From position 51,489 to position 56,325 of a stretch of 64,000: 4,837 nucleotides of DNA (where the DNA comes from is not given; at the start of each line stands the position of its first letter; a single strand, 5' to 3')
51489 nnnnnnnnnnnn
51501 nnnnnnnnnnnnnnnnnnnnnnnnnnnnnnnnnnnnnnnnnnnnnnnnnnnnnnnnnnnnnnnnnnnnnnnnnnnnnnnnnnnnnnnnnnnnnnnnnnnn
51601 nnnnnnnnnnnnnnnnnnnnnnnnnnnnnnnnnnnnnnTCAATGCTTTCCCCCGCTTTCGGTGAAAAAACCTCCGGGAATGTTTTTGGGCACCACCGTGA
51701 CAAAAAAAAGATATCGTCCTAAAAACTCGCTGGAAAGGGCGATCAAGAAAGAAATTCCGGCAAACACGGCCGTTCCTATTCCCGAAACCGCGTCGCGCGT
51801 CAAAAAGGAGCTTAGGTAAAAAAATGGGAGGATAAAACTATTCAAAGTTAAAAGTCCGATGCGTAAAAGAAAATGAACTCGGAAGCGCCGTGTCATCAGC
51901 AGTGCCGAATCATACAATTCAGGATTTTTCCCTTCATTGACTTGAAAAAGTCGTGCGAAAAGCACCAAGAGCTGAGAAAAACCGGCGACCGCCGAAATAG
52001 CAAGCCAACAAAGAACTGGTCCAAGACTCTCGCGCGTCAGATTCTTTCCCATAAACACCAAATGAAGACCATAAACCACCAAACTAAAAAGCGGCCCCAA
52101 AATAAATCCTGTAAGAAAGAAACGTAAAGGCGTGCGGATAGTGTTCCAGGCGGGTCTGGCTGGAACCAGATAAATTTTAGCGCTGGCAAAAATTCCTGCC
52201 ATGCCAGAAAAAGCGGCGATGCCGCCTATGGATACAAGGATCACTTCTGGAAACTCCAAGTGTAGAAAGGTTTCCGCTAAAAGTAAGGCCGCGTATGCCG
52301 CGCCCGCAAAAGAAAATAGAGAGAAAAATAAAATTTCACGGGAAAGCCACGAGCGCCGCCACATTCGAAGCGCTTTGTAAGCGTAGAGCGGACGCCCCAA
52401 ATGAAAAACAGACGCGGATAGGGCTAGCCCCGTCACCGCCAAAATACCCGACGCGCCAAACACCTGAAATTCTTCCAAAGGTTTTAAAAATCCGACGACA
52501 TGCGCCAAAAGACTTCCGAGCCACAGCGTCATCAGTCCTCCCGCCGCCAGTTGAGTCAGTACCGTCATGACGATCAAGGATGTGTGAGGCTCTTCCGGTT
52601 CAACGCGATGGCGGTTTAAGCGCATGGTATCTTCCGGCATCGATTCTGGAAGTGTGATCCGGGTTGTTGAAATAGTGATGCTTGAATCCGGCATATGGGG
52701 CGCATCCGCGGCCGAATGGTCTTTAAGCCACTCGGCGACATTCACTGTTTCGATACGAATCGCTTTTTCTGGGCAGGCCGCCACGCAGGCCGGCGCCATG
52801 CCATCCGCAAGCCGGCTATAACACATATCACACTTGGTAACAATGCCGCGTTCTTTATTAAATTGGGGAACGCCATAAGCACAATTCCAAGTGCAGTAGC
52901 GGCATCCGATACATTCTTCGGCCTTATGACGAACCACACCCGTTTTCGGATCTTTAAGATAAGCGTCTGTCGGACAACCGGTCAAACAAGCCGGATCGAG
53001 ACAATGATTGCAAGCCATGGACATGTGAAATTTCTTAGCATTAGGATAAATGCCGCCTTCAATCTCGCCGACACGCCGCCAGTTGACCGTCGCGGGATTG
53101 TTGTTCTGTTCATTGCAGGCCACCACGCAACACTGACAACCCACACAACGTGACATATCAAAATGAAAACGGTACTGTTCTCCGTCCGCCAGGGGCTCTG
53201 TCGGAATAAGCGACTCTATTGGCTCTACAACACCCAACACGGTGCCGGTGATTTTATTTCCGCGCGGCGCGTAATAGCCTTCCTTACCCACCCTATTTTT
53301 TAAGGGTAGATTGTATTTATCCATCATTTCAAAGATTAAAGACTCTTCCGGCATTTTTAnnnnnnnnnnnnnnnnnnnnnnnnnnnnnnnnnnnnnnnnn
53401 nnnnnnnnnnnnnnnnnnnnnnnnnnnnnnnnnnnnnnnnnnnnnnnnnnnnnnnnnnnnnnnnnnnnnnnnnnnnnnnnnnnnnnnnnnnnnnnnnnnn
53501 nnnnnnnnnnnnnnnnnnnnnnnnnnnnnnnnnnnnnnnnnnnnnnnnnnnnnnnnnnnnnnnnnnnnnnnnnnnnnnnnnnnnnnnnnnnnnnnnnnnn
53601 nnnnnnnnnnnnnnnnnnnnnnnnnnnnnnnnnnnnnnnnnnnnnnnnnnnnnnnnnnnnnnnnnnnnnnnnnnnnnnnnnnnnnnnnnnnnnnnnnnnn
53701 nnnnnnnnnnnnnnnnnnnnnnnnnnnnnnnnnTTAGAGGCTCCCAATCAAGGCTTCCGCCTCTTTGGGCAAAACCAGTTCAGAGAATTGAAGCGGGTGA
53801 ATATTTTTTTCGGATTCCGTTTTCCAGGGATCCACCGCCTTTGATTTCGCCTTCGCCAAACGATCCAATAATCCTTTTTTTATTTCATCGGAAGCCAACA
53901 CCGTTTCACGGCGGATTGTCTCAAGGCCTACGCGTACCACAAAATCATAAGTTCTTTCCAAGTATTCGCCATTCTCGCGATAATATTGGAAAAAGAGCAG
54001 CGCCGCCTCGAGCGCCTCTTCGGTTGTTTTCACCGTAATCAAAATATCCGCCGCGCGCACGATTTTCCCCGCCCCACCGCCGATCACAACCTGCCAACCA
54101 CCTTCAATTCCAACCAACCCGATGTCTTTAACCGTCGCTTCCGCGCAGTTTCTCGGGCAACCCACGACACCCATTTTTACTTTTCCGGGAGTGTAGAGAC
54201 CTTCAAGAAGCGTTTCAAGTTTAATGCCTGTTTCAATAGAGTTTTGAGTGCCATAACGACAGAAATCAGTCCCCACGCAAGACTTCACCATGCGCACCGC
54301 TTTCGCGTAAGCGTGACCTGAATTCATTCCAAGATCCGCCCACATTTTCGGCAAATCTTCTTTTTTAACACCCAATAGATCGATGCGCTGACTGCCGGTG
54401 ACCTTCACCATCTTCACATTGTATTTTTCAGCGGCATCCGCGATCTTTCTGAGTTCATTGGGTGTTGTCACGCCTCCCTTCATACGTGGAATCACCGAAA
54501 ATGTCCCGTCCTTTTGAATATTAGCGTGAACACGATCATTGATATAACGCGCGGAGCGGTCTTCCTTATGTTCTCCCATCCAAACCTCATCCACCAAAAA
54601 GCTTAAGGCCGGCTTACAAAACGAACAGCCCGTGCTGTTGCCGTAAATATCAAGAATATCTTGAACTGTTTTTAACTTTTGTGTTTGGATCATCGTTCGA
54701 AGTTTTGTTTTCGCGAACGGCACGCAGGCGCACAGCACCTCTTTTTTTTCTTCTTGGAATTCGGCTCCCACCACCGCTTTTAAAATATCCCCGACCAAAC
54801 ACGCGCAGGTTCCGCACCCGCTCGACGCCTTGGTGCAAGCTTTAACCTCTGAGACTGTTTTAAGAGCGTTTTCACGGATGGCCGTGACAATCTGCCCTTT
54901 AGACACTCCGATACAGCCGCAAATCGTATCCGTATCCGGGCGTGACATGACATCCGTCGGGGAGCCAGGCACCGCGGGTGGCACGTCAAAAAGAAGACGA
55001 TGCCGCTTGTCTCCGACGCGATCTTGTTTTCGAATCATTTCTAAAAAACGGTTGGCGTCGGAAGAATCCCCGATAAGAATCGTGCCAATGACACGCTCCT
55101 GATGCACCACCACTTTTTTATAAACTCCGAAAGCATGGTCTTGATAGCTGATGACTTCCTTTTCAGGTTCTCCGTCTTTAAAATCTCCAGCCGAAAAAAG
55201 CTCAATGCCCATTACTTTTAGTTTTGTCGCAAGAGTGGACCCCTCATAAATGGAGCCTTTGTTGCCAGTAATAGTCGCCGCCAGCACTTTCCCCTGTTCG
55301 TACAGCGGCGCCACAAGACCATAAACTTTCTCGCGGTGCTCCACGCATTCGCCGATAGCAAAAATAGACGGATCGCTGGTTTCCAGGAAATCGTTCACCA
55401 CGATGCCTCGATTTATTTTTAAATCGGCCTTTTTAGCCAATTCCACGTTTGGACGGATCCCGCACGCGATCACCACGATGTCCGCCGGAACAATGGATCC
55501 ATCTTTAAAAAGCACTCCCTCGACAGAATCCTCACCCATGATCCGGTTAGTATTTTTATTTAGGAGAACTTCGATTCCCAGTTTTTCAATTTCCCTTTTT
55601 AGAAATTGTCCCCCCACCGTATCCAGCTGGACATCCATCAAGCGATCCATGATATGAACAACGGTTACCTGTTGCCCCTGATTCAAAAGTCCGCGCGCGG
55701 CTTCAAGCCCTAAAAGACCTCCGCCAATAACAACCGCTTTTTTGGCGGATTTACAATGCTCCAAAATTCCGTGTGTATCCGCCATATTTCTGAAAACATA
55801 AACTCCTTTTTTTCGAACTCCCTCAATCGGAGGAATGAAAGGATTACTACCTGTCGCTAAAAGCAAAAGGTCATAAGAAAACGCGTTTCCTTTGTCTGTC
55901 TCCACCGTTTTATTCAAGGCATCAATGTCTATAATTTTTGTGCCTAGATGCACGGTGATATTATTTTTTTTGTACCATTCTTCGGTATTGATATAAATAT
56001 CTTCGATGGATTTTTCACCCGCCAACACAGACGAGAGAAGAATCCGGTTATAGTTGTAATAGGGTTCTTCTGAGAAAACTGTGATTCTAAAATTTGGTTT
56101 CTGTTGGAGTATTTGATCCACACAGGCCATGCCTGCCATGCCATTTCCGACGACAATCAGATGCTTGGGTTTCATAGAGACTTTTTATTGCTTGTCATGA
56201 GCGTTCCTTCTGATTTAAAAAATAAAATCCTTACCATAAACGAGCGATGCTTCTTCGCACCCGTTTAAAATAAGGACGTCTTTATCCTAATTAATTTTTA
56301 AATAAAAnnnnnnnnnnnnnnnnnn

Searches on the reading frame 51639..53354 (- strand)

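Call 77: search_protein_families(library=ncbifam, proteins=[window:51639-53354:-], max_evalue=1e-10)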
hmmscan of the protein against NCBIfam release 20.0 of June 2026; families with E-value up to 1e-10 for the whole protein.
window:51639-53354:- (571 aa): 16 families
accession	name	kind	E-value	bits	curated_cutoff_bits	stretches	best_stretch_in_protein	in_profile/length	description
TIGR02951.1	DMSO_dmsB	equivalog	1.2e-46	158.6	214.1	1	60-204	1-153/161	DMSO/selenate family reductase complex B subunit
TIGR03149.1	cyt_nit_nrfC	equivalog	1.9e-29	102.6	377.6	1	57-205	35-185/225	cytochrome c nitrite reductase Fe-S protein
NF008134.0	PRK10882.1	equivalog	6.6e-29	101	263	1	110-199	108-203/329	hydrogenase 2 operon protein HybA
NF041715.1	arsenate_red_ArrB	equivalog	2.9e-26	92.4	450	1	65-168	7-109/233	arsenate respiratory reductase iron-sulfur subunit ArrB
NF038355.1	FDH3_beta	equivalog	4.7e-26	91.9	240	1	61-178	3-121/180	formate dehydrogenase FDH3 subunit beta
NF045715.1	sulf_resp_HmcB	equivalog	4.8e-26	91.6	420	1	107-200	99-194/307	sulfate respiration complex iron-sulfur protein HmcB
TIGR03478.1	DMSO_red_II_bet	subfamily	5.3e-24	84.7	480.7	1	99-199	115-215/321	DMSO reductase family type II enzyme, iron-sulfur subunit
NF045766.1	PhenlGlyoxDHPadI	equivalog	2.5e-23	82.6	700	1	64-203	8-137/443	NADH-dependent phenylglyoxylate dehydrogenase subunit beta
TIGR01582.1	FDH-beta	equivalog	3.6e-23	82.1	334.7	1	113-203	91-181/283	formate dehydrogenase subunit beta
NF011569.0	PRK14993.1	equivalog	1.7e-22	80.1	416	1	59-200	42-184/244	tetrathionate reductase subunit TtrB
NF045797.1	DsrO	equivalog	1.1e-21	77.4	200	1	56-198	39-197/235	sulfate reduction electron transfer complex DsrMKJOP subunit DsrO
NF042979.1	EthbenzDh_ebdB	equivalog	2.1e-19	69.6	740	1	97-198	135-236/354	ethylbenzene dehydrogenase subunit beta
NF041782.1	mnquin_red_QrcC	equivalog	6.6e-16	58.7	400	1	64-166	4-119/239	menaquinone reductase iron-sulfur cluster-binding subunit QrcC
NF009408.0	PRK12769.1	equivalog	1.4e-15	56.4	1003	1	67-254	9-197/659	formate-dependent uric acid utilization protein AegA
NF009451.0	PRK12809.1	equivalog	2e-15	56.1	1154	1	66-211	8-146/639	formate-dependent uric acid utilization protein YgfT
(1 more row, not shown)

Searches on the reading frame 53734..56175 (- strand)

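Call 77: search_protein_families(library=ncbifam, proteins=[window:53734-56175:-], max_evalue=1e-10)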
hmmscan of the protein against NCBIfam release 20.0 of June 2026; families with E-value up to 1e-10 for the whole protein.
window:53734-56175:- (813 aa): 38 families (the best 25 are shown)
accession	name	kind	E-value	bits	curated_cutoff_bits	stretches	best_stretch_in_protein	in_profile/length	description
TIGR02374.1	nitri_red_nirB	equivalog_domain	3.7e-269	895.5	578.35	1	6-788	1-791/794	nitrite reductase large subunit NirB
NF011565.0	PRK14989.1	subfamily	4.7e-184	613.8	883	1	2-799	2-809/847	nitrite reductase large subunit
NF045765.1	PhenlGlyoxDHPadH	equivalog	6.6e-59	199.8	475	1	5-396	4-401/416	NADH-dependent phenylglyoxylate dehydrogenase subunit epsilon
NF003437.0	PRK04965.1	equivalog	5.6e-56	190.2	392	1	4-368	3-361/378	NADH:flavorubredoxin reductase NorW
TIGR03385.1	CoA_CoA_reduc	equivalog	3.3e-51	174.5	578.8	1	6-330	2-340/439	CoA-disulfide reductase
NF042949.2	3PPDioc_HcaD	equivalog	3.5e-49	167.6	450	1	4-282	2-280/386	3-phenylpropionate/cinnamic acid dioxygenase ferredoxin--NAD(+) reductase subunit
NF041682.1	ant_diox_AndAa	equivalog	1.4e-47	162.3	650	1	4-283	4-284/406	anthranilate 1,2-dioxygenase system ferredoxin--NAD(+) reductase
NF007123.0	PRK09564.1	equivalog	3.4e-44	151.2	458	1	5-330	2-341/444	CoA-disulfide reductase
NF007286.0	PRK09754.1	equivalog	1.1e-40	139.7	447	1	1-283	1-282/400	phenylpropionate dioxygenase ferredoxin reductase subunit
NF046103.1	NOXase_Strep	equivalog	2.1e-38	132.4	600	1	6-278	2-281/442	H2O-forming NADH oxidase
NF010037.0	PRK13512.1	equivalog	4.6e-28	98.3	394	1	5-280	3-281/438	CoA-disulfide reductase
TIGR01350.1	lipoamide_DH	equivalog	5.2e-27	94.7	408.8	1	67-308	98-335/461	dihydrolipoyl dehydrogenase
TIGR02053.1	MerA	equivalog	6.6e-25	88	454.45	1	88-306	116-332/465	mercury(II) reductase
NF041853.1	hythiocyan_redase_MerA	equivalog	5.8e-22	78.1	650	1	96-277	117-294/440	hypothiocyanous acid reductase MerA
NF045599.1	bili_reduct_long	exception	1.4e-21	76.4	750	1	2-251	380-610/641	bilirubin reductase, long form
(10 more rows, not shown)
